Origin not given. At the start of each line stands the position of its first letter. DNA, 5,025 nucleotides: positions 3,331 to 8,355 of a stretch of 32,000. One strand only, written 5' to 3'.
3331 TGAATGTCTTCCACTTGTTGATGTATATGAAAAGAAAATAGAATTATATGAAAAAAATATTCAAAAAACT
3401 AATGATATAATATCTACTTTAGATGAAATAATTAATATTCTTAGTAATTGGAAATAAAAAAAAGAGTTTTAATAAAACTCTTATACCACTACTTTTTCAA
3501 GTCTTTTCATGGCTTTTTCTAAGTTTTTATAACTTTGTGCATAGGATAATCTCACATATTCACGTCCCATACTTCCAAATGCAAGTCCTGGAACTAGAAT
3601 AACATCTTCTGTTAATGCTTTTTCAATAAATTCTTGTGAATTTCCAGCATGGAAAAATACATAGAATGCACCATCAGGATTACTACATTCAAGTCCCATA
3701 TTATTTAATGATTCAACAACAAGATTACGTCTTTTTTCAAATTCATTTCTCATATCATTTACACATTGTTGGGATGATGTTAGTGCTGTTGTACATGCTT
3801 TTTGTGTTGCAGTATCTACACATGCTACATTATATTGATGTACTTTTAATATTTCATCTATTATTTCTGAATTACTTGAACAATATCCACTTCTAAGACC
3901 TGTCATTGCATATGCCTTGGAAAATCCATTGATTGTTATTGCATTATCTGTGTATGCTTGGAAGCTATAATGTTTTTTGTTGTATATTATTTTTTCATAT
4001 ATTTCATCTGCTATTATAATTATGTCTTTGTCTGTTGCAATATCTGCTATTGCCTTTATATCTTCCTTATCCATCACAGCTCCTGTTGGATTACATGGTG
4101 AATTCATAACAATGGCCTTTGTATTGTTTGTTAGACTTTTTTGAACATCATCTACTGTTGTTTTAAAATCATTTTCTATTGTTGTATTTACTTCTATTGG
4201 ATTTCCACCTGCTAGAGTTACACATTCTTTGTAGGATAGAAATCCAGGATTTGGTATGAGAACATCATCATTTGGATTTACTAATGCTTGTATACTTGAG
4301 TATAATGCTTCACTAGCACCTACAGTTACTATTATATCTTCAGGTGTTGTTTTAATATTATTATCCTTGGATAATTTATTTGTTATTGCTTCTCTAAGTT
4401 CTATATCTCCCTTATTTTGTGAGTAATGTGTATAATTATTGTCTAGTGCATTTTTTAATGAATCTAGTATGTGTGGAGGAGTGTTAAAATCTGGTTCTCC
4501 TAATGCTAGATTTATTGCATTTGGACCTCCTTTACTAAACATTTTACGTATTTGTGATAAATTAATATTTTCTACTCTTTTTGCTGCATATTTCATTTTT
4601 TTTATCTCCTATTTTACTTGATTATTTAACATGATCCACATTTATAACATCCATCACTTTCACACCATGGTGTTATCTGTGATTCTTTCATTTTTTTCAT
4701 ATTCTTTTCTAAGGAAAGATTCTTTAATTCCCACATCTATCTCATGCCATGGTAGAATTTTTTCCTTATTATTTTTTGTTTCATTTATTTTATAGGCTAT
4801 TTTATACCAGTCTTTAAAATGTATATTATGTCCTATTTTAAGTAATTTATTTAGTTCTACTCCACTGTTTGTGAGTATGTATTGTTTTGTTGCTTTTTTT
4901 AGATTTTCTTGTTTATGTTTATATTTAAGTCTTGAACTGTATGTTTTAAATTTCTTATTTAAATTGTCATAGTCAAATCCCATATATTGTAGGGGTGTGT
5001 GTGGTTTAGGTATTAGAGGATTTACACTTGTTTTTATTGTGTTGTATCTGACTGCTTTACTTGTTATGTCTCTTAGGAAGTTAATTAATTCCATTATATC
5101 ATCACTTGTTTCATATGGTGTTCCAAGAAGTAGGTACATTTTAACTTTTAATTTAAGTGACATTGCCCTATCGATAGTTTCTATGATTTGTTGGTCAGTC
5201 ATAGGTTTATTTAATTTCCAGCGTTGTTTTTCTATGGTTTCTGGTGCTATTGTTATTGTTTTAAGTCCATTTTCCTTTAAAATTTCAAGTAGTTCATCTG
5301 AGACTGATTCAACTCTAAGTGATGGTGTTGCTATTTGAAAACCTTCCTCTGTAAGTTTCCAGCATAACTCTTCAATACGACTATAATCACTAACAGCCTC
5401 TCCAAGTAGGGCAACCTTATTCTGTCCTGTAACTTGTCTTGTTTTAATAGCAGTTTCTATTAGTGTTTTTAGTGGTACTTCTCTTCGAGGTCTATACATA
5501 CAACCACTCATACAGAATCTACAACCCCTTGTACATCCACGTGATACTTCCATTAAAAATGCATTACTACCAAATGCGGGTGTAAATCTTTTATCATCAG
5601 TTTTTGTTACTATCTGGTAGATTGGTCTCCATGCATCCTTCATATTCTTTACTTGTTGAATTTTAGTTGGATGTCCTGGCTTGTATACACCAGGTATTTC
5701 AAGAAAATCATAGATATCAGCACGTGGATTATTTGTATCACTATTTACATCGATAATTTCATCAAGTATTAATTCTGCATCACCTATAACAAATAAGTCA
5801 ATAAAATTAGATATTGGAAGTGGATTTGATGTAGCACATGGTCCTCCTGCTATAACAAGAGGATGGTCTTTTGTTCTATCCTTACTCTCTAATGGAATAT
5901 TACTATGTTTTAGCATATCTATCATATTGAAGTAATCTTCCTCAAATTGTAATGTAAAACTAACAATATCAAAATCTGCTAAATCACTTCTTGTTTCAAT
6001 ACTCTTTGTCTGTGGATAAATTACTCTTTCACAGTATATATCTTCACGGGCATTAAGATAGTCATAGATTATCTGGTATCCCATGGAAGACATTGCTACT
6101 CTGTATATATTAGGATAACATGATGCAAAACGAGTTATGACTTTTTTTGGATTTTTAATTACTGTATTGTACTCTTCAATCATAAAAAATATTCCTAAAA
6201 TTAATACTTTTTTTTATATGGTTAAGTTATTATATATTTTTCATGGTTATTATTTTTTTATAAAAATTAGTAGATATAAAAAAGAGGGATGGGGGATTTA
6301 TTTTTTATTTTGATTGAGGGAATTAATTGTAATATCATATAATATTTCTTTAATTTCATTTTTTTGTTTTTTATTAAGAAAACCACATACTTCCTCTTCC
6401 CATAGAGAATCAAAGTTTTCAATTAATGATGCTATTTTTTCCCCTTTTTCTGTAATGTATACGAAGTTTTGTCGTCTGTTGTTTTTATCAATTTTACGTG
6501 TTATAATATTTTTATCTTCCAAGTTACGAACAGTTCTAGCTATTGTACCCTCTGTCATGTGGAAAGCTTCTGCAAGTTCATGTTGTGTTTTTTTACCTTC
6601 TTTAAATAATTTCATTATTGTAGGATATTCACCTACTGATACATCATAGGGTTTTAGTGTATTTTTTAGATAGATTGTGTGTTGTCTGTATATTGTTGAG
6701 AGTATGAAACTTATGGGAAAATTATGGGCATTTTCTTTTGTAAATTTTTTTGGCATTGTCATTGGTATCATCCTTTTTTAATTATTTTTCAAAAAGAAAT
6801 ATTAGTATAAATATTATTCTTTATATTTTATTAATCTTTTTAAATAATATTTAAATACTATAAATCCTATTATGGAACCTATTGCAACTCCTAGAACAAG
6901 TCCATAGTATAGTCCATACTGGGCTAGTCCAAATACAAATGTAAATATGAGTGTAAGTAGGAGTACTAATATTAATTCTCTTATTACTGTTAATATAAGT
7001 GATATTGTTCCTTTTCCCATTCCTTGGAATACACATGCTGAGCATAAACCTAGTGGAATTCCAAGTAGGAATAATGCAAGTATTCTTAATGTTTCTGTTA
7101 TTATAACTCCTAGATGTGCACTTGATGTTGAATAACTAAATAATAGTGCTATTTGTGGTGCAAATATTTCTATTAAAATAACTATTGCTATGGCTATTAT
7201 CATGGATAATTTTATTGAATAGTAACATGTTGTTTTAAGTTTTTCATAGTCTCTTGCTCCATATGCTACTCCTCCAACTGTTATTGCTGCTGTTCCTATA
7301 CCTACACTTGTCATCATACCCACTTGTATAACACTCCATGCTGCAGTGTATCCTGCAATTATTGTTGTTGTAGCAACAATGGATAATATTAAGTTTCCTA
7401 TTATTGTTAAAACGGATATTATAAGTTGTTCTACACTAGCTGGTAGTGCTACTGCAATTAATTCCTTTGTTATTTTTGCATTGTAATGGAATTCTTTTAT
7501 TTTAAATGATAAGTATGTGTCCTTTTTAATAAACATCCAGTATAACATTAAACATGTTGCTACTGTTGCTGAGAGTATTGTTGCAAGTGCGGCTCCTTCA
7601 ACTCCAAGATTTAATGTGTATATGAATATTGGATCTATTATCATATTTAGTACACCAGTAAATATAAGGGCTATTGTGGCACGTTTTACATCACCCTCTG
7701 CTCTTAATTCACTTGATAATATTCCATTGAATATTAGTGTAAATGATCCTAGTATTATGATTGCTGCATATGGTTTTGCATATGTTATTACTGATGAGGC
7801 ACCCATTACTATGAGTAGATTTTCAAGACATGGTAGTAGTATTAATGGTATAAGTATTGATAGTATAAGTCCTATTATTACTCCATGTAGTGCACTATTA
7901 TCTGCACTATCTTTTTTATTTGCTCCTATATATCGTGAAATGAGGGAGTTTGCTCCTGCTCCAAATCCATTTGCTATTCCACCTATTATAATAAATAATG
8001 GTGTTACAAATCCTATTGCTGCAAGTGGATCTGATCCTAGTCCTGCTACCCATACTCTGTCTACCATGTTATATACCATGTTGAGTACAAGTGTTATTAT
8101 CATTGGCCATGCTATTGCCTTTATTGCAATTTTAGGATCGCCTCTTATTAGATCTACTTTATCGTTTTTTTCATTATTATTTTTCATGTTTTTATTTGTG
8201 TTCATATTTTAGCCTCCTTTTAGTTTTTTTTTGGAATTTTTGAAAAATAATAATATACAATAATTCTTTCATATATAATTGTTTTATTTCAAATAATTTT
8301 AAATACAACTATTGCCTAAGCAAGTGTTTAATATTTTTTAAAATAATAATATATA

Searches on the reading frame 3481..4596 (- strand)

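Call 52: search_protein_families(library=ncbifam, proteins=[window:3481-4596:-], max_evalue=1e-10)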
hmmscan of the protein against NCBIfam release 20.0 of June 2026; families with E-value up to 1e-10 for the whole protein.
window:3481-4596:- (371 aa): 70 families (the best 25 are shown)
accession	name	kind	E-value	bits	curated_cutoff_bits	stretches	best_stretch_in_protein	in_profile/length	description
NF041364.1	GntC_guanitoxin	equivalog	4e-111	371.4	415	1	28-368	1-355/356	guanitoxin biosynthesis PLP-dependent (S)-gamma-hydroxy-L-arginine cyclodehydratase GntC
NF005816.0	PRK07682.1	equivalog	2e-107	359.2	620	1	4-370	6-383/390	aminotransferase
NF041091.1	asp_aminotase_Arch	equivalog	4.7e-105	351.5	550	1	11-369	13-374/376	aspartate aminotransferase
NF005817.0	PRK07683.1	equivalog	6e-103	344.5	575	1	5-370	6-381/387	aminotransferase A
NF005588.0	PRK07309.1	equivalog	5.4e-97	325.2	576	1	5-369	8-385/391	pyridoxal phosphate-dependent aminotransferase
NF006229.0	PRK08361.1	equivalog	2.9e-95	319.6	624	1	3-369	9-387/391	aspartate aminotransferase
NF004975.0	PRK06348.1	equivalog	4.8e-83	279.3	549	1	12-370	17-383/384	pyridoxal phosphate-dependent aminotransferase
NF006230.0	PRK08363.1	equivalog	8.4e-79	265.2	534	1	17-370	23-392/398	alanine aminotransferase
NF004770.0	PRK06108.1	subfamily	3e-78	263.4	422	1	4-370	13-392/396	pyridoxal phosphate-dependent aminotransferase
NF004769.0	PRK06107.1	equivalog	2.2e-77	260.5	617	1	21-370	29-398/402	aspartate transaminase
NF005601.0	PRK07337.1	equivalog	2.1e-76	257.6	496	1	18-370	28-392/394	pyridoxal phosphate-dependent aminotransferase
TIGR03540.1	DapC_direct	equivalog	4.4e-76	256.3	593.25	1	13-368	17-382/383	LL-diaminopimelate aminotransferase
NF006756.0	PRK09276.1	subfamily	7.7e-76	255.5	507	1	13-369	19-385/387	LL-diaminopimelate aminotransferase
NF005744.0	PRK07568.1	subfamily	2.4e-72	243.9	389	1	5-368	4-388/398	pyridoxal phosphate-dependent aminotransferase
NF005305.0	PRK06836.1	equivalog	1.3e-69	235.4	376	1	14-369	15-390/396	pyridoxal phosphate-dependent aminotransferase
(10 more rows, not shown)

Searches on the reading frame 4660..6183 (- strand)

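Call 52: search_protein_families(library=ncbifam, proteins=[window:4660-6183:-], max_evalue=1e-10)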
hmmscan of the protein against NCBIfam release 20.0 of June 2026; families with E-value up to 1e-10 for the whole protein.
window:4660-6183:- (507 aa): 3 families
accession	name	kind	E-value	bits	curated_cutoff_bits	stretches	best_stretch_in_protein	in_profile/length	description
TIGR03960.1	rSAM_fuse_unch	hypoth_equivalog_domain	1.7e-86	291.1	462.3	1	3-430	16-490/605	TIGR03960 family B12-binding radical SAM protein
TIGR04013.1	B12_SAM_MJ_1487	hypoth_equivalog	3.3e-14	52.5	251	1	101-401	71-356/382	TIGR04013 family B12-binding domain/radical SAM domain-containing protein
TIGR04014.1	B12_SAM_MJ_0865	equivalog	2.9e-12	46.1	360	1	104-374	65-337/434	methyl-coenzyme M reductase glutamine C-methyltransferase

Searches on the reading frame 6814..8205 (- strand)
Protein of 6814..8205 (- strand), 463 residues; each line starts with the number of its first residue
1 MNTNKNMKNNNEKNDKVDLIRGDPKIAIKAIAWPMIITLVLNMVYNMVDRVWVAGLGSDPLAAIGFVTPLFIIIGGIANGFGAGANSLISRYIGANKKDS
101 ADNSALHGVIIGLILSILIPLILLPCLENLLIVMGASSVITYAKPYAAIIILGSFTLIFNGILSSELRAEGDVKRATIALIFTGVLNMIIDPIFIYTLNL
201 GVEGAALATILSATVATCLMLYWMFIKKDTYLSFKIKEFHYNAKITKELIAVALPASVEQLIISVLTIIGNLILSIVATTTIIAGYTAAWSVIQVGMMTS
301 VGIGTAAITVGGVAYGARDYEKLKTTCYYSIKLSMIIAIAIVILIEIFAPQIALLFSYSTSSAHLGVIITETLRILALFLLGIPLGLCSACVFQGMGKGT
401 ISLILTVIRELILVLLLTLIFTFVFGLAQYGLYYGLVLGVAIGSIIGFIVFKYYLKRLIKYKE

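Call 52: search_protein_families(library=ncbifam, proteins=[window:6814-8205:-], max_evalue=1e-10)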
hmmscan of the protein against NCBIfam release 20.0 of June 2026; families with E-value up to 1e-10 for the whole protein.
window:6814-8205:- (463 aa): 7 families
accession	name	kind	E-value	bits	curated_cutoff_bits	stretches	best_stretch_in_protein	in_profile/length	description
TIGR00797.1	matE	subfamily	6.1e-62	209.8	147.4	1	34-366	1-332/396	MATE family efflux transporter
NF007130.1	PRK09575.1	equivalog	2.6e-28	99.5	445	1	32-450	12-422/435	MATE family efflux transporter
NF041801.1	MATE_SolL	equivalog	2.5e-27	95.8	780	1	13-452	7-447/458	solanimycin export family MATE transporter SolL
NF000131.1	MATE_multi_MepA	equivalog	1.5e-21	77.2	850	1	28-451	18-434/451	multidrug efflux MATE transporter MepA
NF000217.1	MATE_multi_FepA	equivalog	1.6e-19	70.3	900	1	34-450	23-436/443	multidrug efflux MATE transporter FepA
NF052396.1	MATE_WgkD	equivalog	9e-16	57.9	510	1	27-451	4-423/428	tryglysin-associated MATE efflux transporter WgkD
NF001214.0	PRK00187.1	equivalog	6e-11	42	449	1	27-460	11-450/464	NorM family multidrug efflux MATE transporter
